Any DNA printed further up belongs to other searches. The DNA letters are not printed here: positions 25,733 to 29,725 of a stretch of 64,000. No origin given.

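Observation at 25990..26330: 42-bp near-perfect tandem DNA repeats encode the coiled coil: a candidate contingency locus for glycan chain-length variation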

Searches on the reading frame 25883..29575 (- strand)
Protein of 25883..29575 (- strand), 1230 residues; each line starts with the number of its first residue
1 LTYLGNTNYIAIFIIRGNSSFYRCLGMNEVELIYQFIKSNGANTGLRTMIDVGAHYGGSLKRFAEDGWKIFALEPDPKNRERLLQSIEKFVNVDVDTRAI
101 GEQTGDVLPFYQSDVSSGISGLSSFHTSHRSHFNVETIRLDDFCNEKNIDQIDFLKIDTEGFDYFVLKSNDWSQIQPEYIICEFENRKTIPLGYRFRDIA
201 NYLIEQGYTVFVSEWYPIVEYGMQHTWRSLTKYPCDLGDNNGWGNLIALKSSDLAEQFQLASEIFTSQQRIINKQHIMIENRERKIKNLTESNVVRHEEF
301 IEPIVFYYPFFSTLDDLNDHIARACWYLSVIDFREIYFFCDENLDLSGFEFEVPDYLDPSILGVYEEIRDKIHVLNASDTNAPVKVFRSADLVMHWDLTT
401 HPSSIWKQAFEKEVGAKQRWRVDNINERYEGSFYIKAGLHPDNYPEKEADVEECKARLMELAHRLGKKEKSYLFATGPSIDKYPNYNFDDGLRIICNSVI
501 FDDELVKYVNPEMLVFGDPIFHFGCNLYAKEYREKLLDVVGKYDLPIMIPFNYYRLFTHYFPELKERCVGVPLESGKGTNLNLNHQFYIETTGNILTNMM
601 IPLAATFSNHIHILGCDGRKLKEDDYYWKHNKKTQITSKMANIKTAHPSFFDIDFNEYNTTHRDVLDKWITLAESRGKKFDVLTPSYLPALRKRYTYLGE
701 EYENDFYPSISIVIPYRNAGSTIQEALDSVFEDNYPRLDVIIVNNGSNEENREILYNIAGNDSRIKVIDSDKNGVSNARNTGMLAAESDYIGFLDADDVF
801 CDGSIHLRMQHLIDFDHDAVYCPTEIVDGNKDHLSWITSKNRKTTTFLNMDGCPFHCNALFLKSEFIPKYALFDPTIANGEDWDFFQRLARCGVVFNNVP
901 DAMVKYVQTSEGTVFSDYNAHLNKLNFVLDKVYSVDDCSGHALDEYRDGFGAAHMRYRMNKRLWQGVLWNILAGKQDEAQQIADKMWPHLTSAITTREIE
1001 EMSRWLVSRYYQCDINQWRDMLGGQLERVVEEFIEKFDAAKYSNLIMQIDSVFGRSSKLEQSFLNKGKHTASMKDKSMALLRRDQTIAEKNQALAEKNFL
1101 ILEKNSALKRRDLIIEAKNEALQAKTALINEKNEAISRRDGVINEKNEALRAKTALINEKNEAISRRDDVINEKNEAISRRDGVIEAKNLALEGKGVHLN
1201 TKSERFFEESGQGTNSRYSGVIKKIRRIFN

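Call 5: search_protein_families(library=pfam, proteins=[window:25883-29575:-], max_evalue=0.01)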
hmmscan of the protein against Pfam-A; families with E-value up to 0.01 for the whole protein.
window:25883-29575:- (1230 aa): 5 families
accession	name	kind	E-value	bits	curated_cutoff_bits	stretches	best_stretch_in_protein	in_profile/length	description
PF00535.33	Glycos_transf_2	-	1.5e-28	100.2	23.3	1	711-850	1-146/168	Glycosyl transferase family 2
PF05050.19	Methyltransf_21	-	8e-23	81.9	22.7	1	51-209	1-172/173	Methyltransferase FkbM domain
PF10111.15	Glyco_tranf_2_2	-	7.8e-11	42.4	27.3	1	711-800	1-94/276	Glycosyltransferase like family 2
PF13641.12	Glyco_tranf_2_3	-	5.4e-09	36.8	27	1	708-911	1-216/230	Glycosyltransferase like family 2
PF06217.17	GAGA_bind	-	0.0038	18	26.6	0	1133-1187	32-88/284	GAGA binding protein-like family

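Call 8: find_homologous_proteins(query=window:25883-29575:-, max_evalue=1e-10)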
Query window:25883-29575:- (1230 aa): 208 proteins with E <= 1e-10 among 4467 candidates; the best 120 are listed.
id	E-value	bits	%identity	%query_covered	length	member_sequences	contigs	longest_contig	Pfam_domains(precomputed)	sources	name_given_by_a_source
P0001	7.7e-216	738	35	60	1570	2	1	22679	PF10111.15,PF13641.13,PF05050.20,PF13578.13,PF00535.33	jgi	-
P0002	7.8e-202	691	45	22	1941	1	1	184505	PF05050.20,PF08242.19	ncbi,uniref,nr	ncbi:FkbM family methyltransferase [Desulfurivibrio dismutans]|uniref:FkbM family methyltransferase 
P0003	9.0e-195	668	38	28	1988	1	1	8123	PF10111.15,PF13641.13,PF00534.27,PF05050.20,PF00535.33,PF13692.13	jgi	jgi:FkbM family methyltransferase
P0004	1.8e-168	581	32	33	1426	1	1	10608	PF01973.24,PF10111.15,PF13641.13,PF05050.20,PF13424.13,PF13432.13,PF13428.13,PF00535.33,PF07719.24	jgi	jgi:FkbM family methyltransferase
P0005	2.1e-165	571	42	32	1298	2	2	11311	PF00534.27,PF05050.20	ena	-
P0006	8.9e-165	569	42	32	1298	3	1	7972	PF00534.27,PF05050.20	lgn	-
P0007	5.6e-164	566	41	32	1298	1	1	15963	PF00534.27,PF05050.20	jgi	-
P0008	1.2e-162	561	41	32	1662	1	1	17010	PF00534.27,PF05050.20,PF13692.13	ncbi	ncbi:Methyltransferase, FkbM family [Gammaproteobacteria bacterium]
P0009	3.2e-160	553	42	32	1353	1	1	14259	PF00534.27,PF05050.20,PF13692.13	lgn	-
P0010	2.5e-159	550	39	32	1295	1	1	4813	PF00534.27,PF05050.20,PF13692.13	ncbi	-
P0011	2.4e-158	547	42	32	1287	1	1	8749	PF05050.20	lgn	-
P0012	3.5e-157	543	39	33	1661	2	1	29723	PF00534.27,PF05050.20,PF13524.13,PF13692.13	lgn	-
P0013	5.3e-157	543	41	32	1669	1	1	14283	PF00534.27,PF05050.20,PF13692.13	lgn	-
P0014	1.1e-155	538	39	32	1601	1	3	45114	PF05050.20,PF10364.15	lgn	-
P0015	2.0e-155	538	35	43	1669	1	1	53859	PF00534.27,PF05050.20,PF13692.13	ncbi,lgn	-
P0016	5.9e-155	536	37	32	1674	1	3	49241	PF00534.27,PF05050.20,PF13692.13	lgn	-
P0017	6.1e-155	536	38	33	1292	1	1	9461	PF05050.20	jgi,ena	-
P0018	7.5e-155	536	39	33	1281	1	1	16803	PF05050.20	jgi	jgi:FkbM family methyltransferase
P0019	9.1e-155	535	40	32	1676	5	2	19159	PF00534.27,PF05050.20,PF13692.13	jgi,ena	jgi:FkbM family methyltransferase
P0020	1.3e-154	535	39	32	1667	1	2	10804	PF05050.20,PF13524.13,PF13692.13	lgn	-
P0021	2.3e-154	534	37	33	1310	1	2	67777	PF00534.27,PF13649.13,PF05050.20,PF13578.13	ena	-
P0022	4.7e-154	533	40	32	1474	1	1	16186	PF05050.20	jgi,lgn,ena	-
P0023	6.3e-154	533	39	32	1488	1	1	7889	PF05050.20,PF13692.13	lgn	-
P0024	7.3e-154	532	40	32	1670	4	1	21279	PF00534.27,PF05050.20,PF13524.13,PF13692.13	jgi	jgi:FkbM family methyltransferase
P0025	2.2e-153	531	38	32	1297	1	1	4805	PF00534.27,PF05050.20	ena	-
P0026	1.5e-152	528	40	32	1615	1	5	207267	PF05050.20,PF13578.13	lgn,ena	-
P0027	2.0e-152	528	34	39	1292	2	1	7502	PF05050.20,PF13692.13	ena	-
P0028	3.5e-152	527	39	33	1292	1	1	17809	PF05050.20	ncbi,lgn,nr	ncbi:MAG: FkbM family methyltransferase [Cyanobium sp. PLM2.Bin73]|nr:MAG: FkbM family methyltransfe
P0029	2.3e-151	524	39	32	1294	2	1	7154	PF00534.27,PF05050.20,PF13692.13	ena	-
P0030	6.4e-151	523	38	32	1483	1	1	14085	PF05050.20,PF13692.13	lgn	-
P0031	2.8e-150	521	37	33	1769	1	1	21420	PF00534.27,PF05050.20,PF13524.13,PF13692.13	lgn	-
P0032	2.1e-149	518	38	34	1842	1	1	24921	PF05050.20,PF13524.13,PF13439.13,PF13692.13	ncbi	ncbi:MAG: FkbM family methyltransferase, partial [Hyphomonas sp.]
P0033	6.1e-149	516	38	32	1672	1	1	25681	PF05050.20,PF13524.13,PF13578.13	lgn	-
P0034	1.4e-148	515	40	31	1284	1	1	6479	PF05050.20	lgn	-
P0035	3.6e-148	514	35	32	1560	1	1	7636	PF05050.20,PF13578.13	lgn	-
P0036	4.2e-148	513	41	32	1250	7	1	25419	PF00534.27,PF05050.20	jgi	jgi:FkbM family methyltransferase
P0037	1.3e-147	512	38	32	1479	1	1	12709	PF05050.20,PF13692.13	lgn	-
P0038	1.4e-147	512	39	32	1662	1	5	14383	PF00534.27,PF05050.20,PF13524.13,PF13692.13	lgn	-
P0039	9.2e-147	509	34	38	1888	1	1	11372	PF05050.20,PF13578.13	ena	-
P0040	4.3e-146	507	37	32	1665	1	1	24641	PF00534.27,PF05050.20,PF13692.13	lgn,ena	-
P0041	9.5e-146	506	39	31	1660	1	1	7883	PF05050.20,PF13692.13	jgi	jgi:FkbM family methyltransferase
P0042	2.2e-142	494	37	32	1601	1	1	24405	PF05050.20,PF13524.13,PF16471.11,PF13692.13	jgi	jgi:FkbM family methyltransferase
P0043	1.4e-141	492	35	34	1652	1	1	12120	PF00534.27,PF05050.20,PF13524.13,PF13692.13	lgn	-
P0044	2.3e-139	484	38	27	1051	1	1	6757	PF05050.20,PF13692.13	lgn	-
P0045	2.6e-139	484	35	36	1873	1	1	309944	PF05050.20,PF13439.13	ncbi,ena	-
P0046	4.1e-139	484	37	29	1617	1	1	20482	PF00534.27,PF05050.20,PF13524.13,PF13692.13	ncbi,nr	ncbi:FkbM family methyltransferase [Luminiphilus sp.]|nr:FkbM family methyltransferase [Luminiphilus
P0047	1.9e-137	478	34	32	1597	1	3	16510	PF05050.20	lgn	-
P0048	5.1e-134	467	36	32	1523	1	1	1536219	PF00534.27,PF05050.20,PF05711.18,PF13578.13,PF13692.13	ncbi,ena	-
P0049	1.3e-133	465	31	46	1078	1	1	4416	PF10111.15,PF05050.20,PF00535.33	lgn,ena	-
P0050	3.0e-128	448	36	32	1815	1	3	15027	PF05050.20,PF13692.13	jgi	jgi:FkbM family methyltransferase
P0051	3.4e-124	434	46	18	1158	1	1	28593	PF05050.20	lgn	-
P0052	3.0e-120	421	47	18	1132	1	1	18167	PF05050.20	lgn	-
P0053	5.5e-120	420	45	18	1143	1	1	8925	PF00534.27,PF05050.20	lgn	-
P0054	1.6e-119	419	45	18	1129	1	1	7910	PF05050.20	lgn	-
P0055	7.0e-114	400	43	18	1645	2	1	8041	PF05050.20,PF00685.34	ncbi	ncbi:MAG: FkbM family methyltransferase [Bauldia litoralis]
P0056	1.6e-108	382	44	20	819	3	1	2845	PF05050.20,PF22674.3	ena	-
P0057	3.6e-104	368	39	21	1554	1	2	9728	PF13489.13,PF13649.13,PF05050.20,PF08241.19,PF08242.19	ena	-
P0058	3.7e-103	364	29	32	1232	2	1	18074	PF05050.20,PF13692.13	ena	-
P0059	2.1e-100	355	45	19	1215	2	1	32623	PF05050.20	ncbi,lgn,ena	-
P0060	4.4e-98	348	41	18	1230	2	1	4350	PF05050.20,PF13692.13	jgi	jgi:FkbM family methyltransferase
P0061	6.8e-96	340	31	33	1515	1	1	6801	PF00534.27,PF05050.20,PF13524.13,PF13692.13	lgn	-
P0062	7.8e-96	340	41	18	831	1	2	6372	PF05050.20,PF22674.3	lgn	-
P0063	7.4e-94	334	42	18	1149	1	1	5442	PF00534.27,PF05050.20,PF13692.13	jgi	jgi:FkbM family methyltransferase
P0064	1.4e-88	316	48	18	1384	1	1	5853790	PF01973.24,PF10111.15,PF13641.13,PF05050.20,PF00535.33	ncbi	ncbi:MAG: FkbM family methyltransferase [Pseudomonadota bacterium]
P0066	5.3e-84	301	50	17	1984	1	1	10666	PF10111.15,PF13641.13,PF05050.20,PF00535.33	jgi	jgi:FkbM family methyltransferase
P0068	1.1e-83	300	50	17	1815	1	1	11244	PF01973.24,PF10111.15,PF13641.13,PF05050.20,PF00535.33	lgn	-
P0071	6.8e-79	284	50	17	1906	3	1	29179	PF01973.24,PF10111.15,PF13641.13,PF05050.20,PF00535.33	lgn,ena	-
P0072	1.2e-78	283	52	17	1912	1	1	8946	PF01973.24,PF10111.15,PF13641.13,PF05050.20,PF00535.33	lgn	-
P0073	1.5e-78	283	45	20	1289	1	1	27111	PF01973.24,PF10111.15,PF00534.27,PF05050.20,PF27901.1,PF00535.33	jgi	-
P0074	3.2e-78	282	49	20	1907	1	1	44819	PF01973.24,PF10111.15,PF13641.13,PF05050.20,PF13578.13,PF00535.33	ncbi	ncbi:MAG: hypothetical protein Kow00121_22310 [Elainellaceae cyanobacterium]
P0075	3.7e-78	282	49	18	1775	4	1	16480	PF01973.24,PF13469.13,PF13641.13,PF05050.20,PF27901.1,PF11839.14,PF00535.33,PF00685.34,PF13692.13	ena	-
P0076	5.9e-78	281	52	17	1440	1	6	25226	PF01973.24,PF10111.15,PF13641.13,PF05050.20,PF27901.1,PF00535.33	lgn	-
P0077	1.1e-77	280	48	20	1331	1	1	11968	PF01973.24,PF10111.15,PF13641.13,PF05050.20,PF27901.1,PF00535.33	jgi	jgi:FkbM family methyltransferase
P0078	5.4e-77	278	48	21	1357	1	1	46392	PF01973.24,PF05050.20,PF27901.1,PF00535.33,PF13692.13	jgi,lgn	-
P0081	8.9e-77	277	53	16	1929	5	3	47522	PF01973.24,PF10111.15,PF13641.13,PF05050.20,PF00535.33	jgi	-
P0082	5.3e-76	274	50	18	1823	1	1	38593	PF01973.24,PF10111.15,PF13641.13,PF05050.20,PF27901.1,PF00535.33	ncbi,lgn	-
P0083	6.4e-76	274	47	20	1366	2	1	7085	PF07801.17,PF10111.15,PF13641.13,PF05050.20,PF00535.33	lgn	-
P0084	5.7e-75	271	46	19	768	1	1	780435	PF10111.15,PF13641.13,PF05050.20,PF00535.33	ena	-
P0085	4.7e-74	268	47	19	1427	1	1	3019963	PF01973.24,PF10111.15,PF13641.13,PF05050.20,PF27901.1,PF00535.33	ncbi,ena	-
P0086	1.3e-73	267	51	16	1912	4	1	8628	PF01973.24,PF10111.15,PF13641.13,PF05050.20,PF00535.33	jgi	-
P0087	1.9e-73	266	50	16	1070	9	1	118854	PF01973.24,PF10111.15,PF13641.13,PF05050.20,PF00535.33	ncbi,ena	-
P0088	7.4e-73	264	51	17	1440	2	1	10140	PF01973.24,PF10111.15,PF13641.13,PF05050.20,PF27901.1,PF00535.33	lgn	-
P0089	9.8e-73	264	51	19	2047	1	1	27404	PF01973.24,PF05050.20,PF27901.1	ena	-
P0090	1.6e-72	263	49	19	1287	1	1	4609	PF10111.15,PF13641.13,PF05050.20,PF00535.33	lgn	-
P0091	3.3e-72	262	46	22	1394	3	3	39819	PF01973.24,PF09976.16,PF13414.13,PF27901.1,PF13374.13,PF24575.2,PF25068.3,PF00515.35,PF13424.13,PF13429.13,PF07719.24,PF13174.13,PF25063.1,PF13431.13,PF23914.2,PF13176.13,PF13428.13,PF25064.2,PF14559.13,PF13371.13,PF17874.8,PF05050.20,PF22860.3,PF12895.14,PF21033.5,PF13432.13,PF13181.13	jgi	jgi:FkbM family methyltransferase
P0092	6.6e-72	261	51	17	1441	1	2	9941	PF01973.24,PF10111.15,PF13641.13,PF05050.20,PF27901.1,PF00535.33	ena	-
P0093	7.4e-72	261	50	18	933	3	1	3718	PF05050.20,PF02527.22,PF13524.13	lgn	-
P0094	1.8e-71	260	50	18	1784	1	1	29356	PF01973.24,PF05050.20,PF27901.1,PF13578.13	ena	-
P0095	2.0e-71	259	50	17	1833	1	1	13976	PF10111.15,PF13641.13,PF05050.20,PF13578.13,PF00535.33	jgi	jgi:FkbM family methyltransferase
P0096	2.2e-71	259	48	19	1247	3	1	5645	PF13641.13,PF05050.20,PF00535.33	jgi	-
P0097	3.1e-71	259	52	16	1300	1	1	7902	PF01973.24,PF10111.15,PF13641.13,PF05050.20,PF27901.1,PF00535.33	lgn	-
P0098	7.2e-71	257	51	17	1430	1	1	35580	PF01973.24,PF10111.15,PF13641.13,PF05050.20,PF27901.1,PF00535.33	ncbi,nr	ncbi:FkbM family methyltransferase [Synechococcus sp. BA-120 BA3]|nr:FkbM family methyltransferase [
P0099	8.8e-71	257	52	17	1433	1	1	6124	PF01973.24,PF13641.13,PF05050.20,PF27901.1,PF00535.33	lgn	-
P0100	2.0e-70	256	51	17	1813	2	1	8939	PF01973.24,PF13579.13,PF05050.20,PF27901.1,PF13524.13,PF13578.13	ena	-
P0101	3.0e-70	255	46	19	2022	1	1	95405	PF05050.20,PF13524.13,PF13578.13,PF00535.33,PF13692.13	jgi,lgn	jgi:FkbM family methyltransferase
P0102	7.6e-70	254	50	18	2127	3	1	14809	PF01973.24,PF05050.20,PF27901.1,PF04989.19,PF13578.13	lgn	-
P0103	8.8e-70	254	45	20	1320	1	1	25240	PF13641.13,PF05050.20,PF27901.1,PF00535.33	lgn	-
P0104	1.2e-69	253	51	19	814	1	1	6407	PF01973.24,PF05050.20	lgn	-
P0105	4.3e-69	252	49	18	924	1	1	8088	PF05050.20,PF13524.13,PF08242.19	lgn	-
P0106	6.4e-69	251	48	18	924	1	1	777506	PF05050.20,PF13524.13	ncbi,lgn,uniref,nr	ncbi:FkbM family methyltransferase [Methylobacillus caricis]|uniref:FkbM family methyltransferase n=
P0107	8.5e-69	251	50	18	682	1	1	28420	PF13186.12,PF04055.28,PF05050.20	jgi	jgi:FkbM family methyltransferase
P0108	1.3e-68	250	45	18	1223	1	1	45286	PF13641.13,PF05050.20,PF00535.33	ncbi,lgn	ncbi:MAG: FkbM family methyltransferase [Pseudomonadota bacterium]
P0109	6.6e-68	248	46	18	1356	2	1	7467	PF10111.15,PF05050.20,PF00535.33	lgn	-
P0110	8.2e-68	247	48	20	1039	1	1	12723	PF01973.24,PF05050.20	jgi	-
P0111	8.4e-68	247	41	24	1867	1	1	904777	PF01973.24,PF05050.20,PF27901.1,PF13578.13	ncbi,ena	-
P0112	9.1e-68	247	43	24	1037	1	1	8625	PF01973.24,PF05050.20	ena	-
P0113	1.5e-67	247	47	18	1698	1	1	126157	PF13641.13,PF05050.20,PF00535.33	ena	-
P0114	1.8e-67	246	46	17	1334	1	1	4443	PF10111.15,PF13641.13,PF05050.20,PF00535.33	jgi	jgi:FkbM family methyltransferase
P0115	9.9e-67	244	51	16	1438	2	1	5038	PF01973.24,PF13641.13,PF05050.20,PF00535.33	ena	-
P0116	1.3e-66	243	46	18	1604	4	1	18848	PF13641.13,PF05050.20,PF00535.33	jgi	jgi:FkbM family methyltransferase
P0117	2.3e-66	243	52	17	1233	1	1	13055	PF05050.20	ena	-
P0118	2.9e-66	242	44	19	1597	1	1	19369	PF13641.13,PF05050.20,PF00535.33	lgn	-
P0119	7.1e-66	241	52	16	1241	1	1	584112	PF05050.20,PF00535.33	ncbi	ncbi:MAG: FkbM family methyltransferase [Halioglobus sp.]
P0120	9.4e-66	241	49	18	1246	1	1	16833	PF05050.20,PF13578.13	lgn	-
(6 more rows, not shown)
